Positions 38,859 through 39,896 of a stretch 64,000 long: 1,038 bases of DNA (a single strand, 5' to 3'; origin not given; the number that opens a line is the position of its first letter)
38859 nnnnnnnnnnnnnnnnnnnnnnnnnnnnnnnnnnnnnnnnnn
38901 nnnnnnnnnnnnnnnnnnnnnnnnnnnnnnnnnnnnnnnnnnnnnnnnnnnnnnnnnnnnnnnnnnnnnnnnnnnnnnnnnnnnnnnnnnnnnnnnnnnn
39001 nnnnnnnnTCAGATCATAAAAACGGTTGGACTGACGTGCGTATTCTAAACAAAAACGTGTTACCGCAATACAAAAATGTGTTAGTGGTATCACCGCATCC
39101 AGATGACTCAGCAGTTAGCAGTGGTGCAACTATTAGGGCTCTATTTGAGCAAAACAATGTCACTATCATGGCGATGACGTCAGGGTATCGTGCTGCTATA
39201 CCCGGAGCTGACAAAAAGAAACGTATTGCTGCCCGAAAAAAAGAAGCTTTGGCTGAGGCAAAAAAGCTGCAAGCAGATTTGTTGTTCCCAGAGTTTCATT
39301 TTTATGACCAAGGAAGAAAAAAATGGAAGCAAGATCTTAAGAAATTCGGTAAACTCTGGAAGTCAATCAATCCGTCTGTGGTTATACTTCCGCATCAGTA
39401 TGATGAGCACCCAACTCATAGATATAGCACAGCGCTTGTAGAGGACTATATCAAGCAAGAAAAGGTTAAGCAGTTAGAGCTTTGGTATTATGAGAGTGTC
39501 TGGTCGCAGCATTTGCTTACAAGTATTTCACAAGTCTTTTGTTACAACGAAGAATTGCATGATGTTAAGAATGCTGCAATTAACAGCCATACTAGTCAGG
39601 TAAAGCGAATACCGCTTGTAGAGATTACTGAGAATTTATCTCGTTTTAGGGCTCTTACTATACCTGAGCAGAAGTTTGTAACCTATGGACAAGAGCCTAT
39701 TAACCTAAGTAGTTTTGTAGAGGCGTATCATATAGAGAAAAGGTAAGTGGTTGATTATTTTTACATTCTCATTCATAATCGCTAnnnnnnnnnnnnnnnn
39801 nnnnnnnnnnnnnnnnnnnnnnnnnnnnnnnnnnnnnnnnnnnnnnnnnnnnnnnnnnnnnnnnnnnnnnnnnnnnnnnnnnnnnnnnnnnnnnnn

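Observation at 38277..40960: Fusion of glucosamine-6-phosphate deaminase (NagB) with a PIG-L/LmbE-type deacetylase, followed by a six-hairpin glycosidase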

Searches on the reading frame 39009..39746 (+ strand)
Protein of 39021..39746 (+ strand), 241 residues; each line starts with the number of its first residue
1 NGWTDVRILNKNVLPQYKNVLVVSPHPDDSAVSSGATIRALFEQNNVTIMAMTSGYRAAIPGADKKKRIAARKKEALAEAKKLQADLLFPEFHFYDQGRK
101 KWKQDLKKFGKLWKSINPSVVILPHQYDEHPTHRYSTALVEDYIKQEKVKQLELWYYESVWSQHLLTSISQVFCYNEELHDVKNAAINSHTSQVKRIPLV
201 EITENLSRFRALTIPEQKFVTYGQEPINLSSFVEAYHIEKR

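Call 14: search_solved_structures(query=window:39021-39746:+, max_evalue=1, show_alignments=5)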
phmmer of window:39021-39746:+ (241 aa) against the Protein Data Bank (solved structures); distinct sequences matched with E-value up to 1: 10.
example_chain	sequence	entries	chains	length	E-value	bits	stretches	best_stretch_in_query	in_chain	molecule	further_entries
8bgn_A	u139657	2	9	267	3.4e-08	36.5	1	11-145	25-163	Diacetylchitobiose deacetylase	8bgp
8bgo_A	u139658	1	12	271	3.6e-08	36.4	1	11-145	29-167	Diacetylchitobiose deacetylase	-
3we7_A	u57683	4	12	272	2.7e-07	33.5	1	12-139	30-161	Putative uncharacterized protein PH0499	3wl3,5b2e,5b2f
3wl4_A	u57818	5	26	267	6.5e-07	32.3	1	12-140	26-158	Uncharacterized protein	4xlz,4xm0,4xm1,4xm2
1uan_A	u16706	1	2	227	5.2e-06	29.3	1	19-139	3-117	hypothetical protein TT1542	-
6p2t_A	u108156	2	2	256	8.4e-06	28.6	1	19-146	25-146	N-acetyl-alpha-D-glucosaminyl L-malate deacetylase 1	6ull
2ixd_A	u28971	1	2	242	0.011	18.5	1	20-150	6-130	LMBE-RELATED PROTEIN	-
9az6_F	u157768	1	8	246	0.21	14.3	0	158-198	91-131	Talin-1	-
3dfi_A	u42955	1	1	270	0.47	13.1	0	19-72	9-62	Pseudoaglycone deacetylase Dbv21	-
2jsw_A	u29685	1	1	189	0.88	12.2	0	158-198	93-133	Talin-1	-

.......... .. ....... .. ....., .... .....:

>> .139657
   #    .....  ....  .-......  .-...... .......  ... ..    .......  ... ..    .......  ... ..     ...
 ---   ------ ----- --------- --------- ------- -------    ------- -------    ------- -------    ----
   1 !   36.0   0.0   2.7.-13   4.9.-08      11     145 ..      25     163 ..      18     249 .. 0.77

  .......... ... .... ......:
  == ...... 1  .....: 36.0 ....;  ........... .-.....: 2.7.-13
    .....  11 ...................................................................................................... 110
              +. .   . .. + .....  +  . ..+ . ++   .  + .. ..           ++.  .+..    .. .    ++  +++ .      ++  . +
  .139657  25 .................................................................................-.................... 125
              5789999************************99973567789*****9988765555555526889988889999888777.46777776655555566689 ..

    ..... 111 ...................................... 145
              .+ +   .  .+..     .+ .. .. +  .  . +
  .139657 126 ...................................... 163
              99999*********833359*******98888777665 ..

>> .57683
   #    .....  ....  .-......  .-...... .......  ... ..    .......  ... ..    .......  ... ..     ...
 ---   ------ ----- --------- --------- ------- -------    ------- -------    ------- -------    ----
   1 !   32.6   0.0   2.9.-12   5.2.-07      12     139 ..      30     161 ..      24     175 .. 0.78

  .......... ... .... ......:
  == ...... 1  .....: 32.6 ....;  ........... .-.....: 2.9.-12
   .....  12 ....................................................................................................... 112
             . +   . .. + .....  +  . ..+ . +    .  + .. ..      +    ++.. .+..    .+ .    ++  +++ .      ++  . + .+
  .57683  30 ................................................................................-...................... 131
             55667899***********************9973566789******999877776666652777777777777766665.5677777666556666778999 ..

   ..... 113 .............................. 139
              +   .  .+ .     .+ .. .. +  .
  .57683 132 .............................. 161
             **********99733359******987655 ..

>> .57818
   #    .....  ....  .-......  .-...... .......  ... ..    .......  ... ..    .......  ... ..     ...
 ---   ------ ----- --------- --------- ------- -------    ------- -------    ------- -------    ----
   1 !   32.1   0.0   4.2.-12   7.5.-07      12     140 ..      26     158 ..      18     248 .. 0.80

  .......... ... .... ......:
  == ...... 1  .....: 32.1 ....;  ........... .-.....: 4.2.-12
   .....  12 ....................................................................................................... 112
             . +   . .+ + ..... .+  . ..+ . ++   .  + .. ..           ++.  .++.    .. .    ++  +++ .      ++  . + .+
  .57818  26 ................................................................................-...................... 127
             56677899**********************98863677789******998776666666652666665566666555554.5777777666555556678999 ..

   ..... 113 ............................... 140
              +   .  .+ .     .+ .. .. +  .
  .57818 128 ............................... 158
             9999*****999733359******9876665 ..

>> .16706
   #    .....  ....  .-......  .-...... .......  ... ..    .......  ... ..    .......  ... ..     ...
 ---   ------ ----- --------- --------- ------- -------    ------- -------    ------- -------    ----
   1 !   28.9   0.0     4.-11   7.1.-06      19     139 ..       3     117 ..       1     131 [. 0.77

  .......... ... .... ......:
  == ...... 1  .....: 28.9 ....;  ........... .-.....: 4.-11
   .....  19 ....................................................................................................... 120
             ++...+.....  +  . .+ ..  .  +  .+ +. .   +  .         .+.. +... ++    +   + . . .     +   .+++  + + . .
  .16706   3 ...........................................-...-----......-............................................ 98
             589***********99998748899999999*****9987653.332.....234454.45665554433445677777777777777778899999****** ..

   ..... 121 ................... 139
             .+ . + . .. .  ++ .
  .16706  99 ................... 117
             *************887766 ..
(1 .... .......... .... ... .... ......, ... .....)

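Call 49: search_protein_representatives(protein=window:39021-39746:+)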
Query: 241 residues. Proteins with E-value up to 0.001 (for the whole library): 1366; up to 1e-10: 127; up to 1e-30: 20. The best 150 are listed.
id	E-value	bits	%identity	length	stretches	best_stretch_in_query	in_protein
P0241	4.6e-143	490.9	100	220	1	23-241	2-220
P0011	3.0e-78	278.8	52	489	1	1-239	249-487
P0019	3.9e-52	193.4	40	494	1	2-238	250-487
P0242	1.1e-42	162.5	38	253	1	9-238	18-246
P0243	1.3e-37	145.8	33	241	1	6-238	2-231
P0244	1.4e-37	145.7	35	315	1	8-238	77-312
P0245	4.1e-37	144.2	34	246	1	6-231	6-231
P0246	6.1e-37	143.7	36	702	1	5-239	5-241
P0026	2.9e-36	141.5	35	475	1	8-237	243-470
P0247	6.5e-36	140.3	36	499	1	7-238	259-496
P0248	2.7e-35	138.3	35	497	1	6-239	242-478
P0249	2.9e-35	138.2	35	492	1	8-240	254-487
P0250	7.8e-34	133.5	33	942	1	4-238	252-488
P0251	5.9e-33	130.6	35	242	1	8-235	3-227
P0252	1.1e-31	126.5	34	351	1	19-236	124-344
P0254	1.8e-31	125.8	33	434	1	19-238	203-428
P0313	4.8e-14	68.7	34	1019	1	8-216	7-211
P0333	9.2e-13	64.6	33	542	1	18-218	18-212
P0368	1.3e-10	57.5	30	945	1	18-221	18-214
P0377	2.5e-10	56.6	35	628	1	18-216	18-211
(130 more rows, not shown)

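Call 50: find_encoding_contigs(protein=P0241, flank=6000, max_places=4)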
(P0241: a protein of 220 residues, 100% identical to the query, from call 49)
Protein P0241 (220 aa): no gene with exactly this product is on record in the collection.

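Call 51: list_cluster_members(proteins=[P0241, P0121])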
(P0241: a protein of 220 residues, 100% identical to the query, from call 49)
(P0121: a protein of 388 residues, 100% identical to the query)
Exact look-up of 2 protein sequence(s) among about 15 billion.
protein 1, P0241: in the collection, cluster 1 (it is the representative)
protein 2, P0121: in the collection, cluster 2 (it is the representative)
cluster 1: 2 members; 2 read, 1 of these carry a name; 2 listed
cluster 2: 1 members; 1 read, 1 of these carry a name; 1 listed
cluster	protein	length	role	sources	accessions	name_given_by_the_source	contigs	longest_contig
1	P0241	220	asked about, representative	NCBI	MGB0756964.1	MAG: PIG-L deacetylase family protein [Patescibacteria group bacterium]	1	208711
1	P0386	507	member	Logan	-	-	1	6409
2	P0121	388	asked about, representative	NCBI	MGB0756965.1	MAG: glycoside hydrolase 100 family protein [Patescibacteria group bacterium]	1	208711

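Call 59: search_protein_families(library=pfam, proteins=[P0242, P0244, P0246, P0250, P0252, P0254, P0313, P0333, P0368, P0377], max_evalue=0.0001)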
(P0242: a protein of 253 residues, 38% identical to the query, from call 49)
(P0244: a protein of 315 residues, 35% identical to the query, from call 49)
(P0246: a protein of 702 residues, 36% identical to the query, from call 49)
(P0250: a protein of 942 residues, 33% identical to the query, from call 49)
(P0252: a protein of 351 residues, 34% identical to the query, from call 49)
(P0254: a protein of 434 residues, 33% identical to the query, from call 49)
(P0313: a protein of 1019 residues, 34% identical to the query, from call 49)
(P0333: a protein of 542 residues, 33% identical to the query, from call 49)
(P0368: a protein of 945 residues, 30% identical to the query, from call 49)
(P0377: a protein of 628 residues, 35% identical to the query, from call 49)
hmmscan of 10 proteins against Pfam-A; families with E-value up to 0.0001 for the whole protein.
P0242 (253 aa): 1 family
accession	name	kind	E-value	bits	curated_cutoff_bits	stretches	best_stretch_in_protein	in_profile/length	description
PF02585.22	PIG-L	-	1.2e-20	74.7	28.2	1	30-152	1-128/129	GlcNAc-PI de-N-acetylase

P0244 (315 aa): 1 family
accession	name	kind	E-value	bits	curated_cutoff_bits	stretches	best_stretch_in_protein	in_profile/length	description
PF02585.22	PIG-L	-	1.2e-20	74.8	28.2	1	90-214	1-128/129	GlcNAc-PI de-N-acetylase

P0246 (702 aa): 4 families
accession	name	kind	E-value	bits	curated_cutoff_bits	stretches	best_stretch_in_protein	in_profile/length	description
PF02878.22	PGM_PMM_I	-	9.3e-35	119.7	22.5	1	254-382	7-135/138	Phosphoglucomutase/phosphomannomutase, alpha/beta/alpha domain I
PF02880.22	PGM_PMM_III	-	3.2e-23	82.5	20.7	1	498-606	2-113/115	Phosphoglucomutase/phosphomannomutase, alpha/beta/alpha domain III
PF02585.22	PIG-L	-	2.9e-18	67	28.2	1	21-142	1-128/129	GlcNAc-PI de-N-acetylase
PF02879.22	PGM_PMM_II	-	2.9e-14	53.9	29.3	1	392-491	2-101/103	Phosphoglucomutase/phosphomannomutase, alpha/beta/alpha domain II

P0250 (942 aa): 5 families
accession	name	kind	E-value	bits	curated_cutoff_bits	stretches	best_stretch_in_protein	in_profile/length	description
PF02878.22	PGM_PMM_I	-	1.3e-33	116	22.5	1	502-631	7-136/138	Phosphoglucomutase/phosphomannomutase, alpha/beta/alpha domain I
PF02585.22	PIG-L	-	1.1e-20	74.8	28.2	1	270-391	2-129/129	GlcNAc-PI de-N-acetylase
PF02880.22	PGM_PMM_III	-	7.9e-18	65.1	20.7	1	746-854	2-113/115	Phosphoglucomutase/phosphomannomutase, alpha/beta/alpha domain III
PF01182.26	Glucosamine_iso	-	1e-17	65.2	27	1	11-229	9-222/225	Glucosamine-6-phosphate isomerases/6-phosphogluconolactonase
PF02879.22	PGM_PMM_II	-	1.1e-13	52.1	29.3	1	640-738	2-100/103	Phosphoglucomutase/phosphomannomutase, alpha/beta/alpha domain II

P0252 (351 aa): 1 family
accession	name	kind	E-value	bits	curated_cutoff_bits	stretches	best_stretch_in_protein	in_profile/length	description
PF02585.22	PIG-L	-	3.3e-19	70.1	28.2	1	126-249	1-129/129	GlcNAc-PI de-N-acetylase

P0254 (434 aa): 1 family
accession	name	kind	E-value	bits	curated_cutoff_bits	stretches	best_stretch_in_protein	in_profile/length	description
PF02585.22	PIG-L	-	1.3e-17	64.9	28.2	1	206-328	2-128/129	GlcNAc-PI de-N-acetylase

P0313 (1019 aa): 6 families
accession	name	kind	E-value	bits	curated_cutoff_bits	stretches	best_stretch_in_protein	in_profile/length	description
PF02585.22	PIG-L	-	9.1e-35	120.4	28.2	1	21-144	1-128/129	GlcNAc-PI de-N-acetylase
PF00535.33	Glycos_transf_2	-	3.8e-22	79.4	23.3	1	251-391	1-145/168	Glycosyl transferase family 2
PF04055.27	Radical_SAM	-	2.4e-16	60.8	29.5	1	668-812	1-145/166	Radical SAM superfamily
PF10111.15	Glyco_tranf_2_2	-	3.5e-13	50.1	27.3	1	275-450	27-216/276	Glycosyltransferase like family 2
PF13186.11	SPASM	-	6.6e-13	49.2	21.5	1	946-1008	1-67/67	Iron-sulfur cluster-binding domain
PF13641.12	Glyco_tranf_2_3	-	3.3e-09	37.5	27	1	249-437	2-198/230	Glycosyltransferase like family 2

P0333 (542 aa): 4 families
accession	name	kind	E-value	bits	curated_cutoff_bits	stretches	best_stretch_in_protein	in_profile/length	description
PF02585.22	PIG-L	-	2.6e-31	109.2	28.2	1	21-142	1-127/129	GlcNAc-PI de-N-acetylase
PF00535.33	Glycos_transf_2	-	4.8e-22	79.1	23.3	1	254-355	1-104/168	Glycosyl transferase family 2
PF13641.12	Glyco_tranf_2_3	-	1.9e-07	31.8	27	1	253-354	3-111/230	Glycosyltransferase like family 2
PF10111.15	Glyco_tranf_2_2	-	5.5e-06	26.5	27.3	1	255-405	4-159/276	Glycosyltransferase like family 2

P0368 (945 aa): 4 families
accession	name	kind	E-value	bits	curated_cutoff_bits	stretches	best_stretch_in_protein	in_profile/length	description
PF00535.33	Glycos_transf_2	-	5.3e-56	189.6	23.3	2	630-734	1-105/168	Glycosyl transferase family 2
PF02585.22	PIG-L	-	2.3e-30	106.2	28.2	1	22-144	2-128/129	GlcNAc-PI de-N-acetylase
PF10111.15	Glyco_tranf_2_2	-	5.5e-26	92.1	27.3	2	630-862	1-227/276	Glycosyltransferase like family 2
PF13641.12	Glyco_tranf_2_3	-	4.5e-19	69.8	27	2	254-441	3-197/230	Glycosyltransferase like family 2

P0377 (628 aa): 4 families
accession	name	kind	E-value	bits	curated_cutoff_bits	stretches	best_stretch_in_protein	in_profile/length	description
PF02585.22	PIG-L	-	5e-35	121.2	28.2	1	21-144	1-128/129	GlcNAc-PI de-N-acetylase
PF00535.33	Glycos_transf_2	-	2.6e-34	119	23.3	1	329-468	1-139/168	Glycosyl transferase family 2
PF13641.12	Glyco_tranf_2_3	-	4.5e-14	53.4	27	1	328-509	3-182/230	Glycosyltransferase like family 2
PF10111.15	Glyco_tranf_2_2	-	1.2e-12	48.4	27.3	1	329-433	1-109/276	Glycosyltransferase like family 2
